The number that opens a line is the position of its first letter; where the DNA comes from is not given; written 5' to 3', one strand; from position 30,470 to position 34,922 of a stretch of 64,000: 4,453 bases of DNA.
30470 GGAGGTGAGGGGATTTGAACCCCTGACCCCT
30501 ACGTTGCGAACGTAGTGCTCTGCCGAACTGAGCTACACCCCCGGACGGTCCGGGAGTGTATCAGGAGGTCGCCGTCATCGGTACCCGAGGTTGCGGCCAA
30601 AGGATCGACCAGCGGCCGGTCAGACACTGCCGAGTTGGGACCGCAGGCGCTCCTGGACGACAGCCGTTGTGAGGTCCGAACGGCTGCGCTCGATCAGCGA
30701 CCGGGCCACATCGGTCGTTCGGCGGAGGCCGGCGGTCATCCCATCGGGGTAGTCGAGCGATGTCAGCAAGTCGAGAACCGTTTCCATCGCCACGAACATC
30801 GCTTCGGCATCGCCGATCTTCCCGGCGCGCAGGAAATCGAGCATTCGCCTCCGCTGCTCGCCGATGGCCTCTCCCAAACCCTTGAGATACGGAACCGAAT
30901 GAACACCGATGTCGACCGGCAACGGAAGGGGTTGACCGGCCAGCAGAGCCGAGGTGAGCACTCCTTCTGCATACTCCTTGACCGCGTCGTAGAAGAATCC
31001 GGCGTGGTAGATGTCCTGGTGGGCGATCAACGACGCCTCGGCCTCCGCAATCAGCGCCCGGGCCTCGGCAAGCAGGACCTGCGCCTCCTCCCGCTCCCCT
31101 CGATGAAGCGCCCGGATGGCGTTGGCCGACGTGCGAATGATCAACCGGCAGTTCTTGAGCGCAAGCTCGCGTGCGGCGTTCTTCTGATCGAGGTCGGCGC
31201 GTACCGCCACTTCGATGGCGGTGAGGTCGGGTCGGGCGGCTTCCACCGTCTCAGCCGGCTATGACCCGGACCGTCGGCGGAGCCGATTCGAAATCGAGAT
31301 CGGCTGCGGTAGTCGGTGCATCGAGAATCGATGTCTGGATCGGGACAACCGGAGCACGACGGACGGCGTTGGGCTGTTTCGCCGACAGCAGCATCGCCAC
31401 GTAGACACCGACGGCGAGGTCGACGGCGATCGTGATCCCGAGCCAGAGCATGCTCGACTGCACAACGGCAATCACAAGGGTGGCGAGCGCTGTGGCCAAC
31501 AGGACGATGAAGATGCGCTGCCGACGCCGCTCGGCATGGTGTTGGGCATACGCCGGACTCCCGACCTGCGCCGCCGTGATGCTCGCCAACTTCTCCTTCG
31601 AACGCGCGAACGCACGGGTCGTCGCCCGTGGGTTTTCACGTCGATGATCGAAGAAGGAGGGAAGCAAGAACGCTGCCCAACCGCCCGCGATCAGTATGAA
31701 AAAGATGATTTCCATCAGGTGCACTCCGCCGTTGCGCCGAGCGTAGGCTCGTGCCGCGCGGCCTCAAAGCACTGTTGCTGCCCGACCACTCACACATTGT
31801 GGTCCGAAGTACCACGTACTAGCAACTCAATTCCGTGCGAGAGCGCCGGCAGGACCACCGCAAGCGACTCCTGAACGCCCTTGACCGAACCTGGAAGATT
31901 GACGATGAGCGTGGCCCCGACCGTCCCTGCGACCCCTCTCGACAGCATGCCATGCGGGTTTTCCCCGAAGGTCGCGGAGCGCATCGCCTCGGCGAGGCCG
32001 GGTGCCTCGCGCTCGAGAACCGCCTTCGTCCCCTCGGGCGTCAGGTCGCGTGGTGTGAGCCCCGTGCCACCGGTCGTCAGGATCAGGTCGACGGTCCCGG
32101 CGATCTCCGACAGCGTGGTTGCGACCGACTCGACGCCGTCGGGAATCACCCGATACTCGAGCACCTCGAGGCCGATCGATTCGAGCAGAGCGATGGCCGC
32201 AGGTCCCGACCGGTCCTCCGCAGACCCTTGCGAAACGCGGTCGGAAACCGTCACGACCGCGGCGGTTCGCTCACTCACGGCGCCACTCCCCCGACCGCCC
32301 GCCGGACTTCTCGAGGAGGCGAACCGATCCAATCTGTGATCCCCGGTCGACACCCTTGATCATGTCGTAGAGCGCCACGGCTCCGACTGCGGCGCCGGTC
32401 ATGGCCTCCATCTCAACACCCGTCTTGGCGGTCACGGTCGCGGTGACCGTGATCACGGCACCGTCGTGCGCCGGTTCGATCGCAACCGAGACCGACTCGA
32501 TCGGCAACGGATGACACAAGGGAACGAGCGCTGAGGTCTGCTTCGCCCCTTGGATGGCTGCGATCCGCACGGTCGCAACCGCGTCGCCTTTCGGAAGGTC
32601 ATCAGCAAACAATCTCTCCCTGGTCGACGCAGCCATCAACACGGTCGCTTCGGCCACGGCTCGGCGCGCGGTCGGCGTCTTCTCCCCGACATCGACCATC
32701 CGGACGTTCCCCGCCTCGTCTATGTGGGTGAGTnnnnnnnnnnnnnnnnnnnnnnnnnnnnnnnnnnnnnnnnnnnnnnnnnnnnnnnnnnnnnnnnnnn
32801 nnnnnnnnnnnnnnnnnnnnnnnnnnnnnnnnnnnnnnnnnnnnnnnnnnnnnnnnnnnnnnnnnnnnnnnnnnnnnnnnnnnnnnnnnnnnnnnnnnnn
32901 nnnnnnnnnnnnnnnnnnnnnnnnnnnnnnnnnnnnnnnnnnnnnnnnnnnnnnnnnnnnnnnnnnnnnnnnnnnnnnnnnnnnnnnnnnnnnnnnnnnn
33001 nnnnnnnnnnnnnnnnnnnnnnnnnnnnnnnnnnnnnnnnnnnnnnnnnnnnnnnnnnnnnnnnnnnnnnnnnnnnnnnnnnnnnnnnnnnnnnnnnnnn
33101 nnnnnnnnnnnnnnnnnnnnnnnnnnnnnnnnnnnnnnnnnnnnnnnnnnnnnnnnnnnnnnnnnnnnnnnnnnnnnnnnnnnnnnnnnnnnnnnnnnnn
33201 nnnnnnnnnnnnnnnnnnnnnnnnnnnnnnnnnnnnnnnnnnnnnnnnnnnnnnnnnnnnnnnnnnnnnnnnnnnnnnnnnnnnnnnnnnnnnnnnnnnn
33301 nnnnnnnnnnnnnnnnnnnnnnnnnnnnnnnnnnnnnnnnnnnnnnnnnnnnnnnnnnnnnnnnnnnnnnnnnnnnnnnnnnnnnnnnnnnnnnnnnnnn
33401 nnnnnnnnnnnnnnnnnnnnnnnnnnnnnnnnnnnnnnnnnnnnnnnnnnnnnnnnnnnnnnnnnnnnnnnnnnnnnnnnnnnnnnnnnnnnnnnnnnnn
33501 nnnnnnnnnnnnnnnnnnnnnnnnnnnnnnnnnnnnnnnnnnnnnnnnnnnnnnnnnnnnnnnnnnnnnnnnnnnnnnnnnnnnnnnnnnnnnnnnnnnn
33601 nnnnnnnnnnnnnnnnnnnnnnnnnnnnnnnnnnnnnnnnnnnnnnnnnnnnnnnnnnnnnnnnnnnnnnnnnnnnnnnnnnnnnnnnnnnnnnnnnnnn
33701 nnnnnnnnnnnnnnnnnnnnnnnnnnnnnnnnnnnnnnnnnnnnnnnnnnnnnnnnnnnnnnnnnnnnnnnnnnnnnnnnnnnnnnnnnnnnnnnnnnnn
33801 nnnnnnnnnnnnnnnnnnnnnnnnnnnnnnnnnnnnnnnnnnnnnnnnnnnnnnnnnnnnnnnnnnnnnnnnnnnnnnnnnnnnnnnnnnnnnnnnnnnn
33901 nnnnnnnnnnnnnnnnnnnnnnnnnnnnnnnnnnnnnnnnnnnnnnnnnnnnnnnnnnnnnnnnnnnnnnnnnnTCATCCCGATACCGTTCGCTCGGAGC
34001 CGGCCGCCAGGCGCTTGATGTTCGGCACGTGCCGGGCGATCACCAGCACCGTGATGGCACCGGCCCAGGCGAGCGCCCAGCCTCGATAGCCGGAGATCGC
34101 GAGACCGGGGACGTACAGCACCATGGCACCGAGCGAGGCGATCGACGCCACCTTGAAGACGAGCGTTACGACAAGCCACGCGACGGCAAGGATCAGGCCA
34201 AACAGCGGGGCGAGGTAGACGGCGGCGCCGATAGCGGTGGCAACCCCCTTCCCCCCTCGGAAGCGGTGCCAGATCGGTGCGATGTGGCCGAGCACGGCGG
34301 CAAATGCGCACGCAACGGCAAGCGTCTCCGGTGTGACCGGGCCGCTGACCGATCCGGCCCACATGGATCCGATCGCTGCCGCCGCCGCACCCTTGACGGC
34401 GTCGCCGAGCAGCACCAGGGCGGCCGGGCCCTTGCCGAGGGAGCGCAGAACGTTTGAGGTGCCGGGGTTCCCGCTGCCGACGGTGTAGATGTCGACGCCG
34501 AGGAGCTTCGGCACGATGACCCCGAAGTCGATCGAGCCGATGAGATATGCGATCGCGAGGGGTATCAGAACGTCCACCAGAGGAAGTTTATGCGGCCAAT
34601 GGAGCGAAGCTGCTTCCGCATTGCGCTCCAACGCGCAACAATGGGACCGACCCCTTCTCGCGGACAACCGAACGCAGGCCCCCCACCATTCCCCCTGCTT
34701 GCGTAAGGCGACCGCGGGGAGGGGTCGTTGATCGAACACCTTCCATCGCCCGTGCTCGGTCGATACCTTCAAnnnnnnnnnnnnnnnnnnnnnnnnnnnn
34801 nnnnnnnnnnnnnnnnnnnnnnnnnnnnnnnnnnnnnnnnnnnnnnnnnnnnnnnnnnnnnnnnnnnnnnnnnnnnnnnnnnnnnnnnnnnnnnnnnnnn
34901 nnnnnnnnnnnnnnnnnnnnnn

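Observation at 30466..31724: Translin-like protein and small membrane protein immediately upstream of tRNA-Ala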

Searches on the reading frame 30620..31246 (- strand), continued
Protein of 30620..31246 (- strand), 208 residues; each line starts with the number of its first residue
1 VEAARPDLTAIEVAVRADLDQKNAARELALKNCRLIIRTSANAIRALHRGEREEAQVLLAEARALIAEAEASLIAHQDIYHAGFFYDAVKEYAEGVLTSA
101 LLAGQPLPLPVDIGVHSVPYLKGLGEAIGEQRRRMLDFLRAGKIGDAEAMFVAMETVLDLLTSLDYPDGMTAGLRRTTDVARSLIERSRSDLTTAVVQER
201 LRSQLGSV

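Call 65: search_protein_families(library=pfam, proteins=[L130:3950-5011:+, L098:4214-4585:+, L144:59-424:+, L123:2875-3516:+, L117:4222-6291:+, L117:6301-6927:-, L150:1366-1755:-, L117:7595-8962:+, L168:4640-5263:+, L147:794-1831:+], max_evalue=0.001)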
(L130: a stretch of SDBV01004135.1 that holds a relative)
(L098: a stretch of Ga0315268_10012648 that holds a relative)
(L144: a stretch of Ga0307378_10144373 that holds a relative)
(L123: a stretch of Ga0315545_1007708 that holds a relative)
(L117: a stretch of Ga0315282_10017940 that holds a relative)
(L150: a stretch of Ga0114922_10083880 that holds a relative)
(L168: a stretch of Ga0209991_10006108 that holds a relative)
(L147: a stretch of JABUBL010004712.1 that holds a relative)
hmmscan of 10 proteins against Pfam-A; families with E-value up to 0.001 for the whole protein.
L130:3950-5011:+ (353 aa): 4 families
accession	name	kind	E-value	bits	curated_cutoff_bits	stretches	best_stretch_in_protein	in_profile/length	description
PF02581.23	TMP-TENI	-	2.2e-62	210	27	1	149-329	1-180/180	Thiamine monophosphate synthase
PF17792.6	ThiD2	-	8e-35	120.4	23.5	1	10-131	1-123/124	ThiD2 family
PF03060.21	NMO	-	0.0001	22.3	28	1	243-333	135-229/331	Nitronate monooxygenase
PF01180.27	DHO_dh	-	0.0006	19.5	27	0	285-331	225-274/291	Dihydroorotate dehydrogenase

L098:4214-4585:+ (123 aa): 1 family
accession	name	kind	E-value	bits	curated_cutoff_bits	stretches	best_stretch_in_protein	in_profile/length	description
PF09723.15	Zn_ribbon_8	-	5.9e-14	52.2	34.4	1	1-42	1-41/41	Zinc ribbon domain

L144:59-424:+ (121 aa): 2 families
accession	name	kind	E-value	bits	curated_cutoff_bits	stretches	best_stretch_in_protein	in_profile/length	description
PF02021.23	UPF0102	-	5.6e-28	97.6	23.6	1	10-100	1-80/80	Uncharacterised protein family UPF0102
PF08378.17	NERD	-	6.3e-09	36.8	22.1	1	7-86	2-85/111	Nuclease-related domain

L123:2875-3516:+ (213 aa): 1 family
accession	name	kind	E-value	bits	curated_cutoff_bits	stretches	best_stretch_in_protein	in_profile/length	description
PF01351.25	RNase_HII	-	5.6e-36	124.7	25.8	1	27-206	1-198/199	Ribonuclease HII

L117:4222-6291:+ (689 aa): 1 family
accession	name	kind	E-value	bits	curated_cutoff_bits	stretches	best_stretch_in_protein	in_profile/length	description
PF03030.21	H_PPase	-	1.1e-236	788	29.7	1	16-677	5-645/645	Inorganic H+ pyrophosphatase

L117:6301-6927:- (208 aa): 3 families
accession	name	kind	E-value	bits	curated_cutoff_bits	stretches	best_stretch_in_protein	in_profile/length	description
PF00753.33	Lactamase_B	-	1.5e-36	126.7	22.7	1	9-188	2-196/196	Metallo-beta-lactamase superfamily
PF12706.13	Lactamase_B_2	-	0.00019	21.5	27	1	48-83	30-65/200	Beta-lactamase superfamily domain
PF19583.5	ODP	-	0.00029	21.2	27.2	1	11-150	1-138/194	ODP family beta lactamase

L150:1366-1755:- (129 aa): 0 families

L117:7595-8962:+ (455 aa): 2 families
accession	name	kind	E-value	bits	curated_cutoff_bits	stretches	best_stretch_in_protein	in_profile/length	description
PF03129.25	HGTP_anticodon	-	7.1e-22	77.8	21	1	344-433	1-93/94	Anticodon binding domain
PF00587.30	tRNA-synt_2b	-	8e-14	52.5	29.3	1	138-312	5-171/179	tRNA synthetase class II core domain (G, H, P, S and T)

L168:4640-5263:+ (207 aa): 1 family
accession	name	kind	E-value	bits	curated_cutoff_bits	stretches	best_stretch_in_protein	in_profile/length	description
PF07853.16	DUF1648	-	6.5e-10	39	28.7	1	61-103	2-43/49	Domain of unknown function (DUF1648)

L147:794-1831:+ (345 aa): 7 families
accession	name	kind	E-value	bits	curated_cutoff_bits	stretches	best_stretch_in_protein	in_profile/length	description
PF03054.22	tRNA_Me_trans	-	6.3e-69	232.1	20.6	1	4-191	1-201/202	tRNA methyl transferase HUP domain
PF20258.4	tRNA_Me_trans_C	-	2.6e-23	82.6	20.6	1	266-340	2-77/77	Aminomethyltransferase beta-barrel domain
PF20259.3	tRNA_Me_trans_M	-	6.5e-19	67.7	27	1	197-257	2-64/66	tRNA methyl transferase PRC-barrel domain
PF02540.23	NAD_synthase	-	1.2e-07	31.5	21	1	4-68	19-85/242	NAD synthase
PF06508.19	QueC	-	2.3e-07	31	22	1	6-65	2-61/210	Queuosine biosynthesis protein QueC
PF24167.1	DUF7411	-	4.9e-05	23.4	28.7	1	6-76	3-70/194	Family of unknown function (DUF7411)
PF02568.20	ThiI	-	0.00038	20.5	20.5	0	4-36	4-36/197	Thiamine biosynthesis protein (ThiI)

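Call 80: list_cluster_members(proteins=[P0001, P0045, P0056, P0044])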
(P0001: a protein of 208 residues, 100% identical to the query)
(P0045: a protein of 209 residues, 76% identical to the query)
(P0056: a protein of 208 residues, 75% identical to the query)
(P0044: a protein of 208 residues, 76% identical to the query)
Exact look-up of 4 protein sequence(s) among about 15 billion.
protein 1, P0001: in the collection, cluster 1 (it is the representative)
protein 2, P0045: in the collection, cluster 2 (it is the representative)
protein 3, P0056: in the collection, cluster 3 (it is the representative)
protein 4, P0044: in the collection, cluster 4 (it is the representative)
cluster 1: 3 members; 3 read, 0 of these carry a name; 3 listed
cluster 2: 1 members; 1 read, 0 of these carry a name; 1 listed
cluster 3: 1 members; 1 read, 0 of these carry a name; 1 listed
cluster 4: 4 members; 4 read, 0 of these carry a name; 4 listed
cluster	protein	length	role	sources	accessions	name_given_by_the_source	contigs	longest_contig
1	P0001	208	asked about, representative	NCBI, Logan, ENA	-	-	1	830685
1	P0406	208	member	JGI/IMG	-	-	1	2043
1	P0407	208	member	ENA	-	-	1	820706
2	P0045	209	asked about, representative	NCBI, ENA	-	-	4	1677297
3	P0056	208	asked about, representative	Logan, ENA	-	-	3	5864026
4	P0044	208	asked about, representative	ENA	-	-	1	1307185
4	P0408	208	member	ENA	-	-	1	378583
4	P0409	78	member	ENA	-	-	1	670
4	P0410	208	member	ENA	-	-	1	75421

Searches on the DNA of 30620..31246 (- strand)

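Call 71: search_rna_families(sources=[L008, L004, L029, L031, L033, L041, L055, L062, L067, L069, L022, L048], threshold=gathering)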
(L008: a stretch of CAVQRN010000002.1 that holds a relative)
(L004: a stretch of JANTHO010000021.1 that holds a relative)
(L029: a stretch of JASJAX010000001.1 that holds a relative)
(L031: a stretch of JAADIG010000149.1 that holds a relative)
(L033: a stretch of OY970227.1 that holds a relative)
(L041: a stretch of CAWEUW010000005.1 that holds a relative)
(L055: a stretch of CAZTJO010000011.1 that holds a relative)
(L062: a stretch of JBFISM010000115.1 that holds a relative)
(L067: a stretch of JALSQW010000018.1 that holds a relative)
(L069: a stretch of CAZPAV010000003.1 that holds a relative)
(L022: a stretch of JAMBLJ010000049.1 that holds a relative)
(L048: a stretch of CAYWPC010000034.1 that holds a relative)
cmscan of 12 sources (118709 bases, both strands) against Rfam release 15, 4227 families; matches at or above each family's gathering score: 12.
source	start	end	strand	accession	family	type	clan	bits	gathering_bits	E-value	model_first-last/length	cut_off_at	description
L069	5960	6033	+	RF00005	tRNA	Gene; tRNA;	CL00001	69.8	29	6.8e-13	1-71/71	no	tRNA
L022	5922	5995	+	RF00005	tRNA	Gene; tRNA;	CL00001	69.8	29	6.8e-13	1-71/71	no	tRNA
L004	5893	5966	+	RF00005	tRNA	Gene; tRNA;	CL00001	69.7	29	7e-13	1-71/71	no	tRNA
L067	5987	6060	+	RF00005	tRNA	Gene; tRNA;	CL00001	69.7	29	7e-13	1-71/71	no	tRNA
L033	7001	7074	+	RF00005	tRNA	Gene; tRNA;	CL00001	69.6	29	7.7e-13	1-71/71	no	tRNA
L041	6331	6404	+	RF00005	tRNA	Gene; tRNA;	CL00001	69.6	29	7.7e-13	1-71/71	no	tRNA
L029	6008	6081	+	RF00005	tRNA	Gene; tRNA;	CL00001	69.3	29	9e-13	1-71/71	no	tRNA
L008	5883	5956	+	RF00005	tRNA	Gene; tRNA;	CL00001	68.9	29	1.2e-12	1-71/71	no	tRNA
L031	6315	6388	+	RF00005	tRNA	Gene; tRNA;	CL00001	68.9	29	1.2e-12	1-71/71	no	tRNA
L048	5808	5881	+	RF00005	tRNA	Gene; tRNA;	CL00001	68.9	29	1.2e-12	1-71/71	no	tRNA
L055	7279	7352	+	RF00005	tRNA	Gene; tRNA;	CL00001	68.8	29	1.2e-12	1-71/71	no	tRNA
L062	6673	6746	+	RF00005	tRNA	Gene; tRNA;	CL00001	68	29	2.1e-12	1-71/71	no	tRNA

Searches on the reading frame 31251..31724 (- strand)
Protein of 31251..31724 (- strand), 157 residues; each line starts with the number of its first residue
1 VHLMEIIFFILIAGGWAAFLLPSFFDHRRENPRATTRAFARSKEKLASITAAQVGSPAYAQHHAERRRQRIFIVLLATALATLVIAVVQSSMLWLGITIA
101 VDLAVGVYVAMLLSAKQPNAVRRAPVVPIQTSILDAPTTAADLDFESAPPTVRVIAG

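Call 4: search_protein_families(library=pfam, proteins=[window:31251-31724:-], max_evalue=1)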
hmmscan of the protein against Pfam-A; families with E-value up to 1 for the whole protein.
window:31251-31724:- (157 aa): 9 families
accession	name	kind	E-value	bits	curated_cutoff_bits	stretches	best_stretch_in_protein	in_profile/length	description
PF04178.18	Got1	-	0.0011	19.9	24.6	1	6-108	2-103/110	Got1/Sft2-like family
PF06166.18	DUF979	-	0.0065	16.2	26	1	50-114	71-141/307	Protein of unknown function (DUF979)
PF07613.16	DUF1576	-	0.0083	16.1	25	1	38-115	67-144/178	Protein of unknown function (DUF1576)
PF20237.3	DUF6594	-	0.058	13.7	30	1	41-116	162-222/238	Family of unknown function (DUF6594)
PF11298.13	DUF3099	-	0.068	13.8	23.2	1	60-114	8-64/72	Protein of unknown function (DUF3099)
PF06127.16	Mpo1-like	-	0.07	13.7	24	1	57-98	9-50/95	2-hydroxy-palmitic acid dioxygenase Mpo1-like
PF11239.13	DUF3040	-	0.24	12.1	24.7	1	52-101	27-76/84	Protein of unknown function (DUF3040)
PF14015.11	DUF4231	-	0.34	11.8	24.7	1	61-119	7-68/103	Protein of unknown function (DUF4231)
PF04304.18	DUF454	-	0.56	10.7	35.1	1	38-109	36-110/115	Protein of unknown function (DUF454)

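Call 5: search_protein_families(library=ncbifam, proteins=[window:31251-31724:-], max_evalue=1)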
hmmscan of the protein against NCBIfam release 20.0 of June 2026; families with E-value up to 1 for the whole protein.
window:31251-31724:- (157 aa): 7 families
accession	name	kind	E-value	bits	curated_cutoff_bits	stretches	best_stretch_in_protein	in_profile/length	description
NF045516.2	SepX_GlpR_1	exception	7.6e-08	32.5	160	1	62-112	180-229/293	divisome protein SepX/GlpR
NF050101.1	SepX_GlpR_4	equivalog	2.7e-06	27.5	110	1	33-112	72-149/176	divisome protein SepX/GlpR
NF050099.1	SepX_GlpR_2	exception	8.4e-06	25.9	150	2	41-125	74-157/250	divisome protein SepX/GlpR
NF050100.1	SepX_GlpR_3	exception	0.0009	19.1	150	1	47-124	82-155/209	divisome protein SepX/GlpR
TIGR04032.1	toxin_SdpC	subfamily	0.056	13.3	99.2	1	28-122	72-160/172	sporulation delaying protein family toxin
NF052519.1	ExpolsacRepExoX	equivalog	0.072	13.5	140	1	74-124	13-63/96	exopolysaccharide production repressor ExoX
NF045771.1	MPN454_MG319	equivalog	0.17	12.2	60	1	2-60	5-62/133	MG319/MPN454 family protein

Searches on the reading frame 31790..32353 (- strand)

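Call 4: search_protein_families(library=pfam, proteins=[window:31790-32353:-], max_evalue=1)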
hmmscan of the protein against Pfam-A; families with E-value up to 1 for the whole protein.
window:31790-32353:- (187 aa): 1 family
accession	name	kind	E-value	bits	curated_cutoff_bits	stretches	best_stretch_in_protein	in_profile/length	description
PF00994.29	MoCF_biosynth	-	1.5e-30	106.2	26.6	1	32-173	1-144/144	Probable molybdopterin binding domain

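Call 5: search_protein_families(library=ncbifam, proteins=[window:31790-32353:-], max_evalue=1)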
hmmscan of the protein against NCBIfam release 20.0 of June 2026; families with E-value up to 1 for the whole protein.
window:31790-32353:- (187 aa): 11 families
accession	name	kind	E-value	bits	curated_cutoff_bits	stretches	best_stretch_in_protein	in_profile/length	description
NF002947.1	PRK03604.1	equivalog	6.1e-47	160.3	285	1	27-178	143-296/301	bifunctional molybdenum cofactor biosynthesis protein MoaC/MoaB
TIGR00177.1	molyb_syn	domain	2.3e-34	118.5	85.35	1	30-168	3-146/148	molybdenum cofactor synthesis domain-containing protein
NF006932.0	PRK09417.1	equivalog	2.5e-34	118.4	158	1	32-166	7-145/193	molybdopterin adenylyltransferase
TIGR02667.1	moaB_proteo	equivalog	2.5e-21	76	222.4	1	31-168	7-145/163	molybdenum cofactor biosynthesis protein B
NF002291.0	PRK01215.1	equivalog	4.9e-06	25.8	293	1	30-117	5-92/264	nicotinamide mononucleotide deamidase-related protein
NF001813.0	PRK00549.1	equivalog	1.6e-05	24.1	379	1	33-117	5-89/414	competence/damage-inducible protein A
NF007960.1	PRK10680.1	equivalog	0.00014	20.8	440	1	36-99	188-251/401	molybdopterin molybdotransferase MoeA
NF050098.1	MoeA_actino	exception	0.00038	19.3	560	1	39-97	192-250/400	molybdopterin molybdotransferase MoeA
NF011060.0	PRK14491.1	equivalog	0.00097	17.7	532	1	52-103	399-450/598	bifunctional molybdopterin-guanine dinucleotide biosynthesis adaptor protein MobB/molybdopterin molybdotransferase MoeA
NF011068.0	PRK14498.1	equivalog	0.0029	15.7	534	1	33-105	198-270/647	molybdopterin biosynthesis protein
TIGR00200.1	cinA_nterm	subfamily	0.01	14.6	243.15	1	57-110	30-83/414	CinA family nicotinamide mononucleotide deamidase-related protein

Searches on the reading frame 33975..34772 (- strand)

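Call 55: search_protein_families(library=pfam, proteins=[window:33975-34772:-], max_evalue=0.001)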
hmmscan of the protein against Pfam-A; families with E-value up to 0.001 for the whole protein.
window:33975-34772:- (265 aa): 1 family
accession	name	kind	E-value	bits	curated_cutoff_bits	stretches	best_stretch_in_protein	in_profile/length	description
PF02660.20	G3P_acyltransf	-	7.4e-45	153.4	24.1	1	74-255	1-164/164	Glycerol-3-phosphate acyltransferase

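Call 57: search_protein_families(library=ncbifam, proteins=[window:33975-34772:-], max_evalue=0.01)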
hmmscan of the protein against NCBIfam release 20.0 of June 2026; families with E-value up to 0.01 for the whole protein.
window:33975-34772:- (265 aa): 8 families
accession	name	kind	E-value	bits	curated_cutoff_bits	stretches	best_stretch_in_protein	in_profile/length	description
TIGR00023.1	TIGR00023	equivalog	5.4e-40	137.3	137.2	1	69-263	6-193/196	glycerol-3-phosphate 1-O-acyltransferase PlsY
NF010976.0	PRK14399.1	equivalog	1.5e-21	77.4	419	1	64-238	7-184/258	membrane protein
NF010990.0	PRK14414.1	equivalog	1.5e-19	70.6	261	1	65-212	4-145/210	glycerol-3-phosphate acyltransferase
NF010978.0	PRK14401.1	equivalog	2.8e-18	66.3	163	1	70-229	4-152/187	membrane protein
NF010992.0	PRK14416.1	equivalog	2.3e-17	63.7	222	1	72-245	3-175/207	membrane protein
NF001254.0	PRK00220.2-1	equivalog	3.7e-17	62.9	199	1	72-214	10-146/182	glycerol-3-phosphate 1-O-acyltransferase PlsY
NF010993.0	PRK14417.1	equivalog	9.1e-16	58.1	249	1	69-247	6-183/232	membrane protein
NF010987.0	PRK14411.1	equivalog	6.1e-15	55.6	243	1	69-220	4-149/204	membrane protein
